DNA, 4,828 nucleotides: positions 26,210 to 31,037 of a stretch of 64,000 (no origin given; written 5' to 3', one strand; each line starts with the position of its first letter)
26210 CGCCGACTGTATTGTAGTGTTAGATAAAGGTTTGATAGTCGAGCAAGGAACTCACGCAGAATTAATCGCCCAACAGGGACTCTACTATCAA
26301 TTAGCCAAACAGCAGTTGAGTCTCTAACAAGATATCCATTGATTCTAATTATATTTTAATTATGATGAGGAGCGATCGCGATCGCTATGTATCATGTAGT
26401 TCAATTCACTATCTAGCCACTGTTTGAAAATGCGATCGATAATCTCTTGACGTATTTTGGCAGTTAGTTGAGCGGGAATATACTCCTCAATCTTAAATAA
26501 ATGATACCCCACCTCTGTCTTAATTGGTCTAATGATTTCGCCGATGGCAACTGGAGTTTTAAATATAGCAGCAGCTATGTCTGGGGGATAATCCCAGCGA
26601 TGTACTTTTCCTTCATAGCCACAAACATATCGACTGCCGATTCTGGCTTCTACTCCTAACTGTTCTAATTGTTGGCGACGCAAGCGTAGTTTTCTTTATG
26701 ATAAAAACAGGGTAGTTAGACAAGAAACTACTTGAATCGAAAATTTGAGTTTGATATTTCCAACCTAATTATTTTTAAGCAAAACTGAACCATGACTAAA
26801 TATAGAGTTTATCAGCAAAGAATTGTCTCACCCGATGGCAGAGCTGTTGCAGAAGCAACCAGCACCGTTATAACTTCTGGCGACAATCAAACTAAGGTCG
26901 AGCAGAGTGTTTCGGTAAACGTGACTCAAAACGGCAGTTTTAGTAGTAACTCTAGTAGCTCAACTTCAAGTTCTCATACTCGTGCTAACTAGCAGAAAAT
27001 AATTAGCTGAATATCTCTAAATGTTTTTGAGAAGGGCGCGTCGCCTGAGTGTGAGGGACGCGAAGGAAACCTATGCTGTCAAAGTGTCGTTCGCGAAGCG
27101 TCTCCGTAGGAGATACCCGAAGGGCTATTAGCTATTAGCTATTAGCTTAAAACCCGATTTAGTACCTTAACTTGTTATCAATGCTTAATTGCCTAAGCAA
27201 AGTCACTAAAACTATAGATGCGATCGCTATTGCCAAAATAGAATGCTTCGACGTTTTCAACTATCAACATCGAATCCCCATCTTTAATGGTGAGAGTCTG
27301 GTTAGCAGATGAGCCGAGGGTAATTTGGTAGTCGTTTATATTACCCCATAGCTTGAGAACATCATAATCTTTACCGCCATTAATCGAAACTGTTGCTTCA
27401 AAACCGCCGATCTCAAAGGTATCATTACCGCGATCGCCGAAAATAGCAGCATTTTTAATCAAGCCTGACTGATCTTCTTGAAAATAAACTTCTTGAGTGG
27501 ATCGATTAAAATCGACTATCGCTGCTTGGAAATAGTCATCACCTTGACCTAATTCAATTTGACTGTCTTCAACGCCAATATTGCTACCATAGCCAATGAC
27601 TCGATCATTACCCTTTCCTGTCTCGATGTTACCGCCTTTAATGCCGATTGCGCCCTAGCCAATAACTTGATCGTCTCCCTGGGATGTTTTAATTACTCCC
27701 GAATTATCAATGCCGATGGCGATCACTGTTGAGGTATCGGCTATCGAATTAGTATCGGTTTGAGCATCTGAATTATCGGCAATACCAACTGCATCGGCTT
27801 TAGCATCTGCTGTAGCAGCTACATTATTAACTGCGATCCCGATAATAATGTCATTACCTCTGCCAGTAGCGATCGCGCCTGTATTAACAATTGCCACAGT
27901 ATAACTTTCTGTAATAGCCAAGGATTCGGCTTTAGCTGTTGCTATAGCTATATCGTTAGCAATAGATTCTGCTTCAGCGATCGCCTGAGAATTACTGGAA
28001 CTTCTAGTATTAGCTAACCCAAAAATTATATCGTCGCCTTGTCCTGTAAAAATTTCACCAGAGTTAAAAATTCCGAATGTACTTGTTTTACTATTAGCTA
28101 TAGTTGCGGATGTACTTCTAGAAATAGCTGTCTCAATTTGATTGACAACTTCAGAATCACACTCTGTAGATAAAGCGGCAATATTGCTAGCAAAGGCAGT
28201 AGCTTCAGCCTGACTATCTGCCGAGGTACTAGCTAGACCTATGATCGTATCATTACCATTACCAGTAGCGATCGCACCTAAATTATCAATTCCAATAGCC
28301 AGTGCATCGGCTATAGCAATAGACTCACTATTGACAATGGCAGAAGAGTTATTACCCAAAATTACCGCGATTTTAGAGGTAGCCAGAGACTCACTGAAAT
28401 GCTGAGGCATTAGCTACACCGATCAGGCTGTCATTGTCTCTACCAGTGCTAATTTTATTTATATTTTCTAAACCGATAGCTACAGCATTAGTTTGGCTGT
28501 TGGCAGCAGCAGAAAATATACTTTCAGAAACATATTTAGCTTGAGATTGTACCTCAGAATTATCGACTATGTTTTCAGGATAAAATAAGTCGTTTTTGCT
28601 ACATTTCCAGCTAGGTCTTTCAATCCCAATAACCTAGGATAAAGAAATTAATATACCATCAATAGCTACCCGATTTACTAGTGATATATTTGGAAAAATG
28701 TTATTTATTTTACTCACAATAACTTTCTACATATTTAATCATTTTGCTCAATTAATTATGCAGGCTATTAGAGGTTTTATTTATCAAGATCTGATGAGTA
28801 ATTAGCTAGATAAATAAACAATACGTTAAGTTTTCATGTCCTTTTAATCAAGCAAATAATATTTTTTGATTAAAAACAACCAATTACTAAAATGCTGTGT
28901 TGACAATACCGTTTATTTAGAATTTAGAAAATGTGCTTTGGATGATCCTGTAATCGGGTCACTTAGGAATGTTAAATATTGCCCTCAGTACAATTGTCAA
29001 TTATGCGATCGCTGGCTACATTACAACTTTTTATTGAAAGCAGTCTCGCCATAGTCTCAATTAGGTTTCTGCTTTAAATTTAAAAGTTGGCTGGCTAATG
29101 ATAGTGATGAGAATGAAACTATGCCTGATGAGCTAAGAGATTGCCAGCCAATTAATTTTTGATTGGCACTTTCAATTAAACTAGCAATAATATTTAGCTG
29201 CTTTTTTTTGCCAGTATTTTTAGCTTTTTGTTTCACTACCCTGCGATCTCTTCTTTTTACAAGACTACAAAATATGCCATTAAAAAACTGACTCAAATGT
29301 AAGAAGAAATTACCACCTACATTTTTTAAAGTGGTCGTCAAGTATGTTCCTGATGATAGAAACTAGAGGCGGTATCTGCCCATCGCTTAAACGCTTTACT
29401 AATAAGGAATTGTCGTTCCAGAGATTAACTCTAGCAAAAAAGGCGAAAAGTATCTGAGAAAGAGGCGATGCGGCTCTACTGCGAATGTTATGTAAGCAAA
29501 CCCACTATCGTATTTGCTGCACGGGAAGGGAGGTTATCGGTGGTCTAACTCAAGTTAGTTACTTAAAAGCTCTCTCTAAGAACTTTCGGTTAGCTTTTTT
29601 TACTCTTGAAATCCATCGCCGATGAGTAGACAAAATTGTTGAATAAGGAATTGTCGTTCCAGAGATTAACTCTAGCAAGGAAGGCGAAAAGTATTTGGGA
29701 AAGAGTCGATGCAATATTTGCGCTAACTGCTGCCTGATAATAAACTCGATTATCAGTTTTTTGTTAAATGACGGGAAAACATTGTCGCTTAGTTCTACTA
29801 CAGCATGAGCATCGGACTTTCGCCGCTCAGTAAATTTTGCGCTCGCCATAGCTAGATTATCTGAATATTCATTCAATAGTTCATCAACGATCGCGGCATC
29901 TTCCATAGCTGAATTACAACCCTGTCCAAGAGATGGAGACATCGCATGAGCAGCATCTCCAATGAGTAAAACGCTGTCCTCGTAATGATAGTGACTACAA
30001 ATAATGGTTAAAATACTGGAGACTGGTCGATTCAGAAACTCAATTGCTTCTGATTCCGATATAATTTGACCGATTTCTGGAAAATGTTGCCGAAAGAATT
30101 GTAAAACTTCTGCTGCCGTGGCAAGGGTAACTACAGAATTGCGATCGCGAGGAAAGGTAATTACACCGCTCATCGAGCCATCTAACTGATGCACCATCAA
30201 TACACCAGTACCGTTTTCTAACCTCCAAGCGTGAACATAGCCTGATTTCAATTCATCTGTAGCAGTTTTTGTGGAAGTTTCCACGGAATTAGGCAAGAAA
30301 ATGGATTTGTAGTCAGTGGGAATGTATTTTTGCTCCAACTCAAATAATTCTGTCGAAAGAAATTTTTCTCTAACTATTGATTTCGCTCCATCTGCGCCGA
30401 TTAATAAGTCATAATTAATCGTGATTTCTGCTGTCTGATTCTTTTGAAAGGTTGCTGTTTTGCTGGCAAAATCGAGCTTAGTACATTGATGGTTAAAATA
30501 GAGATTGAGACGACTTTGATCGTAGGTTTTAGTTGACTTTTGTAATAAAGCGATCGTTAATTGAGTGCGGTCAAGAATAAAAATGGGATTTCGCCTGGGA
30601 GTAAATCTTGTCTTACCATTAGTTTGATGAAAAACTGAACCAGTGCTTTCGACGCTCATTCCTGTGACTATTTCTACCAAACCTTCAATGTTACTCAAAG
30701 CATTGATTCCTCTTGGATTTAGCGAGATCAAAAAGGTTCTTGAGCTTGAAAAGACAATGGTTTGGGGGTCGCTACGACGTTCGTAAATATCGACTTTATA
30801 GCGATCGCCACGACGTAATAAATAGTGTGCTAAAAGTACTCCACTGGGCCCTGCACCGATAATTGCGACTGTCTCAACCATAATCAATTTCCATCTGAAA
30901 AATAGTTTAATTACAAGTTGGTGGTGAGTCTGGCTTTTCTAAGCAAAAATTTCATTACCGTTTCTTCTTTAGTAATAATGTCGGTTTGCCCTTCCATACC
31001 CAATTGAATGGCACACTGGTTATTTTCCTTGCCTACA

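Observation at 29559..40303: Intact export/signalling locus: double-glycine-leader beta/gamma-crystallin-like proteins + C39-ABC exporter + HlyD + FAD monooxygenase, divergent from a 6-TM kinase/LuxR pair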

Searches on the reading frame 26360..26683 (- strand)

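Call 88: search_protein_families(library=pfam, proteins=[window:26360-26683:-], max_evalue=0.05)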
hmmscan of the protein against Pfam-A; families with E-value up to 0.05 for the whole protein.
window:26360-26683:- (107 aa): 2 families
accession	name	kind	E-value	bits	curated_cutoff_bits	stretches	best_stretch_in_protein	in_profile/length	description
PF13145.12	Rotamase_2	-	6.9e-06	27.3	27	1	31-73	73-113/121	PPIC-type PPIASE domain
PF00639.27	Rotamase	-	1.4e-05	26.4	21.7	1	25-66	57-96/97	PPIC-type PPIASE domain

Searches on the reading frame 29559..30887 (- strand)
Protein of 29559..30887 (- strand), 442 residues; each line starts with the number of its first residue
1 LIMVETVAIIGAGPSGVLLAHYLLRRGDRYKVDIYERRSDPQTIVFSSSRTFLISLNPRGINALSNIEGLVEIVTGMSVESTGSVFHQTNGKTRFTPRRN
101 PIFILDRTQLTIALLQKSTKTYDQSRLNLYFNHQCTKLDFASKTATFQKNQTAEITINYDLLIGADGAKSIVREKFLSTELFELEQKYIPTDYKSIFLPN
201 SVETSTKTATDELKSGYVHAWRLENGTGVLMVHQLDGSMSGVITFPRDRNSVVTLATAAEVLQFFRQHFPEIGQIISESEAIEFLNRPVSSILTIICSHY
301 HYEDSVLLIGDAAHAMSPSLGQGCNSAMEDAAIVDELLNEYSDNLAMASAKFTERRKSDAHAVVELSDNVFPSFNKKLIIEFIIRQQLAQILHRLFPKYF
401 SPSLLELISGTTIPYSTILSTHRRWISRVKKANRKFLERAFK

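Call 3: search_protein_families(library=pfam, proteins=[window:29559-30887:-], max_evalue=0.1)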
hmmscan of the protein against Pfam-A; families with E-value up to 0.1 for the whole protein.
window:29559-30887:- (442 aa): 11 families
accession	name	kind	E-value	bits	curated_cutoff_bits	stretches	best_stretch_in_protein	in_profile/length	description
PF01494.25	FAD_binding_3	-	2.5e-23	83.3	22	1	6-338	3-318/349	FAD binding domain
PF07992.20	Pyr_redox_2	-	8.3e-06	25.9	26.1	1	6-171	2-112/291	Pyridine nucleotide-disulphide oxidoreductase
PF13450.12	NAD_binding_8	-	1.3e-05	25.8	21.9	1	9-41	1-31/68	NAD(P)-binding Rossmann-like domain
PF01266.30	DAO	-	5.8e-05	23.2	27.9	1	7-42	2-35/353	FAD dependent oxidoreductase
PF13454.12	NAD_binding_9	-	0.00024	21.5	21.8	1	8-50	1-45/155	FAD-NAD(P)-binding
PF05834.18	Lycopene_cycl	-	0.0081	15.7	23.4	0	7-35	2-30/380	Lycopene cyclase protein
PF03486.20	HI0933_like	-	0.024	14.5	50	0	6-39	2-33/244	HI0933-like protein Rossmann domain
PF13738.12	Pyr_redox_3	-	0.032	13.9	30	0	7-39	167-197/305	Pyridine nucleotide-disulphide oxidoreductase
PF08491.16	SE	-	0.043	13.3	20.1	1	303-372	129-203/276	Squalene epoxidase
PF01946.23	Thi4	-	0.059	13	26.2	0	3-38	16-50/235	Thi4 family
PF00070.33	Pyr_redox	-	0.068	14.1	22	0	7-39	2-32/82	Pyridine nucleotide-disulphide oxidoreductase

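Call 4: search_protein_families(library=ncbifam, proteins=[window:29559-30887:-], max_evalue=0.1)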
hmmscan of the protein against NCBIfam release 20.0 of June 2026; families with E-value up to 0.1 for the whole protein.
window:29559-30887:- (442 aa): 86 families (the best 25 are shown)
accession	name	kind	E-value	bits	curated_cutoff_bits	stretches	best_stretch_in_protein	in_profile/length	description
NF053548.1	violacein_VioC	equivalog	2.1e-55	188.6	760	1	6-422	3-416/429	NADP-dependent violacein biosynthesis oxygenase VioC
NF005313.0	PRK06847.1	subfamily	1.2e-22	80.4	372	1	2-370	2-347/375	hypothetical protein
NF005243.0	PRK06753.1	equivalog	1.9e-22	79.6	365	2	258-370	227-334/374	hypothetical protein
NF033623.1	urate_HpxO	equivalog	1.1e-21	77.2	500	1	7-365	2-337/381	FAD-dependent urate hydroxylase HpxO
TIGR01984.1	UbiH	equivalog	7.4e-21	74.4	392.2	1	7-385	2-359/382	2-octaprenyl-6-methoxyphenyl hydroxylase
TIGR01988.1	Ubi-OHases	subfamily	1e-19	70.7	224.65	1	7-385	2-364/387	ubiquinone biosynthesis hydroxylase, UbiH/UbiF/VisC/COQ6 family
NF005720.0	PRK07538.1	subfamily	4.6e-17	62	400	2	5-179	3-176/418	hypothetical protein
NF004829.0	PRK06183.1-3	subfamily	2.3e-15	56.3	390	3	304-367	288-353/520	bifunctional 3-(3-hydroxy-phenyl)propionate/3-hydroxycinnamic acid hydroxylase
NF004831.0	PRK06183.1-5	equivalog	8e-15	54.3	546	2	6-176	10-177/568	bifunctional 3-(3-hydroxy-phenyl)propionate/3-hydroxycinnamic acid hydroxylase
TIGR02032.1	GG-red-SF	subfamily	8.6e-15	55.2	158.8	1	7-332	3-291/297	geranylgeranyl reductase family protein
NF004834.1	PRK06185.1-3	subfamily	7.7e-14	51.3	500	1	115-341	115-322/420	FAD-dependent oxidoreductase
NF005452.0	PRK07045.1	equivalog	9.7e-14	51.1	397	1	7-376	8-360/388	putative monooxygenase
NF006101.0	PRK08255.1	equivalog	1.1e-13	50.2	1078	1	134-369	106-334/768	bifunctional salicylyl-CoA 5-hydroxylase/oxidoreductase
NF004780.0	PRK06126.1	subfamily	1.6e-13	49.8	445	3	302-332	302-332/552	hypothetical protein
NF006091.0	PRK08243.1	subfamily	3.2e-13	49.2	351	2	5-188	3-181/393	4-hydroxybenzoate 3-monooxygenase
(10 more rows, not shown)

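Call 45: find_homologous_proteins(query=window:29559-30881:-, max_evalue=1e-20)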
Query window:29559-30881:- (440 aa): 801 proteins with E <= 1e-20 among 8000 candidates; the best 120 are listed.
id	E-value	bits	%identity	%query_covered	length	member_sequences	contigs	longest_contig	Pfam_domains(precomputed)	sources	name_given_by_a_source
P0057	1.0e-287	972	100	100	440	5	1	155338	PF13450.13,PF07992.21,PF01494.26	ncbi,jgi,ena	ncbi:MAG TPA: NAD(P)/FAD-dependent oxidoreductase [Coleofasciculaceae cyanobacterium]|jgi:kynurenine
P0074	2.8e-259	878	91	100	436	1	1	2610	PF01266.31,PF13450.13,PF07992.21,PF01494.26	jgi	jgi:kynurenine 3-monooxygenase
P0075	5.2e-242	821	84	99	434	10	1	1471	PF13450.13,PF01494.26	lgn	-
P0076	2.2e-237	806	83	99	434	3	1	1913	PF01266.31,PF13450.13,PF07992.21,PF01494.26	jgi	jgi:kynurenine 3-monooxygenase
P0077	3.4e-237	805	83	99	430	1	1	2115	PF13450.13,PF01494.26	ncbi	ncbi:MAG: FAD-dependent oxidoreductase [Xenococcaceae cyanobacterium]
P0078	8.8e-236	801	82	99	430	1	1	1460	PF13450.13,PF01494.26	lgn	-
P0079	2.9e-185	634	66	98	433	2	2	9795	PF01266.31,PF13450.13,PF07992.21,PF01494.26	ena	-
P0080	2.8e-179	615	63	99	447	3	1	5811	PF13450.13,PF07992.21,PF01494.26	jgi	jgi:kynurenine 3-monooxygenase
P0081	6.3e-175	600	61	99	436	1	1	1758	PF13450.13,PF07992.21,PF01494.26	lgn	-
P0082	4.4e-172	591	61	99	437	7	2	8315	PF01494.26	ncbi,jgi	jgi:kynurenine 3-monooxygenase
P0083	2.3e-169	582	61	99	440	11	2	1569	PF01494.26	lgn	-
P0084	3.0e-169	582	61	99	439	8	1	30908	PF13450.13,PF07992.21,PF01494.26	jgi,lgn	jgi:kynurenine 3-monooxygenase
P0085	3.6e-168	578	61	99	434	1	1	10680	PF07992.21,PF01494.26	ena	-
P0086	1.1e-167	576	60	99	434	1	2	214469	PF13450.13,PF07992.21,PF01494.26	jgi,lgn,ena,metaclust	metaclust:\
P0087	3.2e-167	575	59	99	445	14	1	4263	PF01494.26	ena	-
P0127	3.0e-160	552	59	97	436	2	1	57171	PF07992.21,PF01494.26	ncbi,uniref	ncbi:FAD-dependent oxidoreductase [Coleofasciculus sp. H7-2]|uniref:FAD-dependent oxidoreductase n=1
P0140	4.0e-159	548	57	99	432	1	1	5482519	PF01494.26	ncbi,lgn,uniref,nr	ncbi:FAD-dependent oxidoreductase [Nodularia sp. NIES-3585]|uniref:FAD-dependent oxidoreductase n=1 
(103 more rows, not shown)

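Call 46: find_encoding_contigs(protein=P0127, flank=6000, max_places=2)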
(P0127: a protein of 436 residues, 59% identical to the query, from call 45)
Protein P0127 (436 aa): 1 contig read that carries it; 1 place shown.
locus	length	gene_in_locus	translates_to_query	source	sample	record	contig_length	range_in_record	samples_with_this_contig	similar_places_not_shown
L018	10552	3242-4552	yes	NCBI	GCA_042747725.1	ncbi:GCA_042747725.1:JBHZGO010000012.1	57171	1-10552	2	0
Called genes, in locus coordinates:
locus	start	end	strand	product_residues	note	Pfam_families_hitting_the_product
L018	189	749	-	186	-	PF09367:CpeS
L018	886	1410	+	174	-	-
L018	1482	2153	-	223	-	-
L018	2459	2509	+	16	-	-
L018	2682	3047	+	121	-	PF09585:Lin0512_fam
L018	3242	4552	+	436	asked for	PF01494:FAD_binding_3, PF07992:Pyr_redox_2 (weak)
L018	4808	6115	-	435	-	PF05977:MFS_3, PF07690:MFS_1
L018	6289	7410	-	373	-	PF01497:Peripla_BP_2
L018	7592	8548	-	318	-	PF06999:Suc_Fer-like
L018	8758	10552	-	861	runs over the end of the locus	PF11741:AMIN, PF07715:Plug, PF14905:OMP_b-brl_3 (faint), PF00593:TonB_dep_Rec_b-barrel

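Call 47: find_encoding_contigs(protein=P0140, flank=6000, max_places=2)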
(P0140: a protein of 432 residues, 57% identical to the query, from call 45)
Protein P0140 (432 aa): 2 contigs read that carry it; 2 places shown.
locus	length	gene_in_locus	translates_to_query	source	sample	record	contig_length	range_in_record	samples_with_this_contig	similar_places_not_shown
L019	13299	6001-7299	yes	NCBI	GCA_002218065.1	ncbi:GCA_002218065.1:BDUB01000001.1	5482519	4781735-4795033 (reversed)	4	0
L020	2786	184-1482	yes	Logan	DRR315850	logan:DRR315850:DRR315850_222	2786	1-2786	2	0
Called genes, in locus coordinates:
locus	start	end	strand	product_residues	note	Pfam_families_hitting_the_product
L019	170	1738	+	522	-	-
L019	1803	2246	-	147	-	PF01850:PIN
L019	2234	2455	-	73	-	-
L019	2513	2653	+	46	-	-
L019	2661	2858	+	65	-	-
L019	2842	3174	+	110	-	PF02452:PemK_toxin (weak)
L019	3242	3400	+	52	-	-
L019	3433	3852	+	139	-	PF08814:XisH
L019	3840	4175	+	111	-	PF08869:XisI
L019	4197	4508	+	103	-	PF01381:HTH_3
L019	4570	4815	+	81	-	-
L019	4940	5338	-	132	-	PF01850:PIN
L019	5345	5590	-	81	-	-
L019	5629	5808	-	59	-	-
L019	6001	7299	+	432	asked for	PF01494:FAD_binding_3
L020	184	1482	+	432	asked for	PF01494:FAD_binding_3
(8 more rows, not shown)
